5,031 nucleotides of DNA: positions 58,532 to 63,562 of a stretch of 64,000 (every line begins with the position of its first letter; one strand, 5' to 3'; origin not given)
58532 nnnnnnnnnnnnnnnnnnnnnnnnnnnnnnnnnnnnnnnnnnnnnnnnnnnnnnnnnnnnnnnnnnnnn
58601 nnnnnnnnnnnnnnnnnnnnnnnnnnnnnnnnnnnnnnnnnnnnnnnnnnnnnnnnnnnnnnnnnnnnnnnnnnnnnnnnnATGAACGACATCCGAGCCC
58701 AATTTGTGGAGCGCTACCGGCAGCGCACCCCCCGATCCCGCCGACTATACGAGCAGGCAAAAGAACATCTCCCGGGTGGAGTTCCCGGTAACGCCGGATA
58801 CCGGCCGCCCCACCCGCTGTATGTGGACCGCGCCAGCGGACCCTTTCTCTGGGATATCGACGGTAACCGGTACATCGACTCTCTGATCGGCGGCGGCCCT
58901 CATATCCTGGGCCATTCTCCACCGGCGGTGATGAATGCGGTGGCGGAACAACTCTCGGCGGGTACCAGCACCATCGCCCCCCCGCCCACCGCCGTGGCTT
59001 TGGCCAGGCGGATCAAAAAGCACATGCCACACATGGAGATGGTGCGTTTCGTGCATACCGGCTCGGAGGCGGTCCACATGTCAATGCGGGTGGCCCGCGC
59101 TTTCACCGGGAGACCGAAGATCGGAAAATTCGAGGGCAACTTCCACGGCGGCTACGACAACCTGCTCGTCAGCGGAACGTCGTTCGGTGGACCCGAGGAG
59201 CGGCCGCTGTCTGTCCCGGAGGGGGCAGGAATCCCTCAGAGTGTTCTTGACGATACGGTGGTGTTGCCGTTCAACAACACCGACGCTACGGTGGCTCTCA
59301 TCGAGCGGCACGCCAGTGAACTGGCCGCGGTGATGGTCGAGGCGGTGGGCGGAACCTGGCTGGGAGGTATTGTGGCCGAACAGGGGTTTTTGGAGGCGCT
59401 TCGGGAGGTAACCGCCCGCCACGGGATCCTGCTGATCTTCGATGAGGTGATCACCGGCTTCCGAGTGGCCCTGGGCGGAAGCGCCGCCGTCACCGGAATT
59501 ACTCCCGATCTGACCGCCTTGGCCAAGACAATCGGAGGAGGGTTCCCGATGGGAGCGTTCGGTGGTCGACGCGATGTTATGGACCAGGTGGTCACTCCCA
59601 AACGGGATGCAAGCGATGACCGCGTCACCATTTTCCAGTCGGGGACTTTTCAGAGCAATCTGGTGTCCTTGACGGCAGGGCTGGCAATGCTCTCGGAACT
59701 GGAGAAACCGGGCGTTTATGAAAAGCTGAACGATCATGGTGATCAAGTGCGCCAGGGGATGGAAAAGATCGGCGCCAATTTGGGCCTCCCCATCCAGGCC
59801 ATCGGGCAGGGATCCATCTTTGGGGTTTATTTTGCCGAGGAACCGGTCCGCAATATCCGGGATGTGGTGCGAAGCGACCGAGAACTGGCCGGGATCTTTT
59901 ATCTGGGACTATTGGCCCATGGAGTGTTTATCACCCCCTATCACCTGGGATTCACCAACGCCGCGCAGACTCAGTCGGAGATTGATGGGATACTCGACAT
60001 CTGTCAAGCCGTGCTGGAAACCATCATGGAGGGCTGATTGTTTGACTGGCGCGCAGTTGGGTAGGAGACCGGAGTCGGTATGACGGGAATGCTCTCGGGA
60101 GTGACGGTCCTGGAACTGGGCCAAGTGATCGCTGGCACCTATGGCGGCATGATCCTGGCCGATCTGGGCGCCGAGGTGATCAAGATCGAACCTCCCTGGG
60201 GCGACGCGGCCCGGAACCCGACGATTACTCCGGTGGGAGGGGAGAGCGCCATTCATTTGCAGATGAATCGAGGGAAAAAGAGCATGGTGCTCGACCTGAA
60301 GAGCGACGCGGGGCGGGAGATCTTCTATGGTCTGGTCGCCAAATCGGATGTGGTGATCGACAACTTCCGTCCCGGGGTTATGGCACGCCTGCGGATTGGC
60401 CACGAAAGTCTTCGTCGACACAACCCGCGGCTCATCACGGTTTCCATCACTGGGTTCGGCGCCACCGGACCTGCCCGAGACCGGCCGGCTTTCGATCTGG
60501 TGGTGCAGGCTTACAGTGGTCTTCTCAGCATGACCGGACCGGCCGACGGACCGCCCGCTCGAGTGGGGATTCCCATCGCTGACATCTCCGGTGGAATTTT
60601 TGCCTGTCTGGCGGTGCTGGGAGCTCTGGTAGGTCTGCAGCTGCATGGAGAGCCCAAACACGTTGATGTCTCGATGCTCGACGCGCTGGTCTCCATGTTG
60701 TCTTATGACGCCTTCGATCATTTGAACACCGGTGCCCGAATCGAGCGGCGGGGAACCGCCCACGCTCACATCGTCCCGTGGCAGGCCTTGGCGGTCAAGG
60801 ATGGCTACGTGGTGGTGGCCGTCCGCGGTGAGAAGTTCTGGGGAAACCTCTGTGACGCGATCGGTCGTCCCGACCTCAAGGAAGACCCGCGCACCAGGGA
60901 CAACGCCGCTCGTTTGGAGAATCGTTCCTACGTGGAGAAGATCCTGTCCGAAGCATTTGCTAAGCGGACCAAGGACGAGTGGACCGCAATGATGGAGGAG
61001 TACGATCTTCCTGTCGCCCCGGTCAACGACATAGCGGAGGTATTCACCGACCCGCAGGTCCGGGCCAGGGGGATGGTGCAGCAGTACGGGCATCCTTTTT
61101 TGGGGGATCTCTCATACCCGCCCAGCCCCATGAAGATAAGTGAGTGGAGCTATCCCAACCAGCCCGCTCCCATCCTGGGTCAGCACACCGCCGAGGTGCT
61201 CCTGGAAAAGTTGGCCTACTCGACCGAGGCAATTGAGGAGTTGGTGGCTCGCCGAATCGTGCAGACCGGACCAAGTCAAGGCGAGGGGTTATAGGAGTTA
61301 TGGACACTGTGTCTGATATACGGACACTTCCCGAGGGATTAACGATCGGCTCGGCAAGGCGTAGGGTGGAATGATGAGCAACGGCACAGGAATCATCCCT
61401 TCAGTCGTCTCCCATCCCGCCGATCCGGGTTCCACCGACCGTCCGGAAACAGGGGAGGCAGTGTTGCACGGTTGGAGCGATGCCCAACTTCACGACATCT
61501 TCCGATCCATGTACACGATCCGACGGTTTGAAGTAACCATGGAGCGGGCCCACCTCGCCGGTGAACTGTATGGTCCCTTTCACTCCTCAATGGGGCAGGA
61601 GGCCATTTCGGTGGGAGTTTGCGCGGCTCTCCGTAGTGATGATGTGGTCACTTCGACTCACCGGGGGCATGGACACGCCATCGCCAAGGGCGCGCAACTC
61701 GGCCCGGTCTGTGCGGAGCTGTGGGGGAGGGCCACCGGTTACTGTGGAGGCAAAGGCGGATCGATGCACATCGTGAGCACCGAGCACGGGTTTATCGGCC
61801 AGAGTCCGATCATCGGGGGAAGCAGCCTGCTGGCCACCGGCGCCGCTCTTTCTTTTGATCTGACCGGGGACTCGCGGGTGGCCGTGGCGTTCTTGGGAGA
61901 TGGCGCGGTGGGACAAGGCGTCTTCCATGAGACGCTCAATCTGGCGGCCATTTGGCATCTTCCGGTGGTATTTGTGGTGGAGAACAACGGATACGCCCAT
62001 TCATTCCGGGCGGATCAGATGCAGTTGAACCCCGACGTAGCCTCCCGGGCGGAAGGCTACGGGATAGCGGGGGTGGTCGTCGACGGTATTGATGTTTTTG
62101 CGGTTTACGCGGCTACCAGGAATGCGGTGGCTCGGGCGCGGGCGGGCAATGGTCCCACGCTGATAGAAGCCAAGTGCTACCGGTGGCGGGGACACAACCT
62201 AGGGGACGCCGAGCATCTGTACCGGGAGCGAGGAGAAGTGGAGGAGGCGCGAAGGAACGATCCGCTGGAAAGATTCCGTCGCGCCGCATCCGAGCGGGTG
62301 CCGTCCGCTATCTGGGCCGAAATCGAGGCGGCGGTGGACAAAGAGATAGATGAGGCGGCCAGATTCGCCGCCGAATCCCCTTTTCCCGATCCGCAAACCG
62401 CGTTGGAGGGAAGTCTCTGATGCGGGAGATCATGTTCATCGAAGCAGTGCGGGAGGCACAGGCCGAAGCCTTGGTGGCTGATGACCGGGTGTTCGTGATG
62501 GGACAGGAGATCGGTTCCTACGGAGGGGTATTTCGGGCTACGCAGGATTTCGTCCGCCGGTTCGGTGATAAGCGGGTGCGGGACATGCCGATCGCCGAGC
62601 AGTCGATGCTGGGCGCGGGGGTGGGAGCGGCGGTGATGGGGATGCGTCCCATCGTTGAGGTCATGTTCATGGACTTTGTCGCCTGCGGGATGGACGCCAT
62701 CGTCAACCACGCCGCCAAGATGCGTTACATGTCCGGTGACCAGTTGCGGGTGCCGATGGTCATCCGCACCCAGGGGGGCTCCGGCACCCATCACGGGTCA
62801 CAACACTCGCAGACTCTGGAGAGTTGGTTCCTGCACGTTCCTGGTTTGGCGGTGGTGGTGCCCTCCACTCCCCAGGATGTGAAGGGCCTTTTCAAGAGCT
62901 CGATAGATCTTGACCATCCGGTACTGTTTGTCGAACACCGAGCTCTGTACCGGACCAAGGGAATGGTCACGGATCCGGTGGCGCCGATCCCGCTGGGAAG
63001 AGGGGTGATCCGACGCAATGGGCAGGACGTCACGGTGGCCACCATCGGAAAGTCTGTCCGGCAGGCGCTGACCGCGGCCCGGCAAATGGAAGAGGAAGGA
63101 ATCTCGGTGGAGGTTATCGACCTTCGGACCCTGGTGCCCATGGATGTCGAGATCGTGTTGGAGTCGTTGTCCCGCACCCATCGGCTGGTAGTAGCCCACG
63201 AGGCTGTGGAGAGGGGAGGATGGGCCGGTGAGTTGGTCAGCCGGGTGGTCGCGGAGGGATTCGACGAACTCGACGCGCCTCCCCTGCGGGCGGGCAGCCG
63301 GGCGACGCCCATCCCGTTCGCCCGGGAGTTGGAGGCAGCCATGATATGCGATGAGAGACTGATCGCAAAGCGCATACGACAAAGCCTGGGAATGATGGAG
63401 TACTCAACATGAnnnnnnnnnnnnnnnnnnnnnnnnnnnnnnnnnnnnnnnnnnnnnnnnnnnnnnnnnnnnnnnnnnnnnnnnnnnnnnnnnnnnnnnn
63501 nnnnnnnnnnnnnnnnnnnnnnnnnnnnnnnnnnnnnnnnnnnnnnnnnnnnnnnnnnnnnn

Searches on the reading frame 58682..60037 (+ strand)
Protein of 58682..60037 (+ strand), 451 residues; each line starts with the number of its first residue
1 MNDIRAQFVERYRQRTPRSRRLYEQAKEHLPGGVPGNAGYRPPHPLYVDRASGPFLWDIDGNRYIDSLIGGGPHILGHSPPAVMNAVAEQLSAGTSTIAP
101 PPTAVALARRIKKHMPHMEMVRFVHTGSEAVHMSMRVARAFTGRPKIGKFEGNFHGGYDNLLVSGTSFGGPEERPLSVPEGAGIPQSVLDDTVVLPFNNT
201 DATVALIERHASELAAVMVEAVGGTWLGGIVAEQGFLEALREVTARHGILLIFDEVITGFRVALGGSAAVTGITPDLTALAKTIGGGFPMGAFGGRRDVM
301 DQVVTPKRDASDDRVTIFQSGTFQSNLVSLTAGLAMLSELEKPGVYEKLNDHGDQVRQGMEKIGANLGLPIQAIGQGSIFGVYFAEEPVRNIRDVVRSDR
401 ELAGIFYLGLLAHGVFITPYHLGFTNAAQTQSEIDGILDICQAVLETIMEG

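Call 36: search_protein_families(library=pfam, proteins=[window:58682-60037:+], max_evalue=0.001)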
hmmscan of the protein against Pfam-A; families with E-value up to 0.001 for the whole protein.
window:58682-60037:+ (451 aa): 1 family
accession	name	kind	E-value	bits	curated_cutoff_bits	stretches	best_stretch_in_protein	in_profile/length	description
PF00202.27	Aminotran_3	-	3.4e-57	194.4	30.5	1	43-404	9-358/403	Aminotransferase class-III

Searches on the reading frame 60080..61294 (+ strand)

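Call 36: search_protein_families(library=pfam, proteins=[window:60080-61294:+], max_evalue=0.001)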
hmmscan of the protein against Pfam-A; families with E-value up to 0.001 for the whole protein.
window:60080-61294:+ (404 aa): 1 family
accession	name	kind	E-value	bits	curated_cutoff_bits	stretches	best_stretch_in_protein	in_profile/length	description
PF02515.22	CoA_transf_3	-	4.9e-126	421.2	23.3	1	5-370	1-366/366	CoA-transferase family III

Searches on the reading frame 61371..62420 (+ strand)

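Call 36: search_protein_families(library=pfam, proteins=[window:61371-62420:+], max_evalue=0.001)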
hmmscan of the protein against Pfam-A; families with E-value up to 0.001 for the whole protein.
window:61371-62420:+ (349 aa): 3 families
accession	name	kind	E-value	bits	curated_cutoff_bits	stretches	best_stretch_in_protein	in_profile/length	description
PF00676.26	E1_dh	-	3.7e-76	256.4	22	1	46-341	2-299/300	Dehydrogenase E1 component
PF02775.26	TPP_enzyme_C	-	5.2e-06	26.8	21.9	1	154-266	36-150/151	Thiamine pyrophosphate enzyme, C-terminal TPP binding domain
PF13292.11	DXP_synthase_N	-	8.2e-05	22.4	21.2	1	154-210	119-175/274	1-deoxy-D-xylulose-5-phosphate synthase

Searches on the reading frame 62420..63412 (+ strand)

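Call 36: search_protein_families(library=pfam, proteins=[window:62420-63412:+], max_evalue=0.001)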
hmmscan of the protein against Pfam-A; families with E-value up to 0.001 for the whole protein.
window:62420-63412:+ (330 aa): 2 families
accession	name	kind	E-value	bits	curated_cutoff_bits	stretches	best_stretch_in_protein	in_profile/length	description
PF02779.29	Transket_pyr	-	6.8e-40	137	27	1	3-178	2-173/174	Transketolase, pyrimidine binding domain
PF02780.25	Transketolase_C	-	1.9e-30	105.8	25.9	1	193-312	1-121/124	Transketolase, C-terminal domain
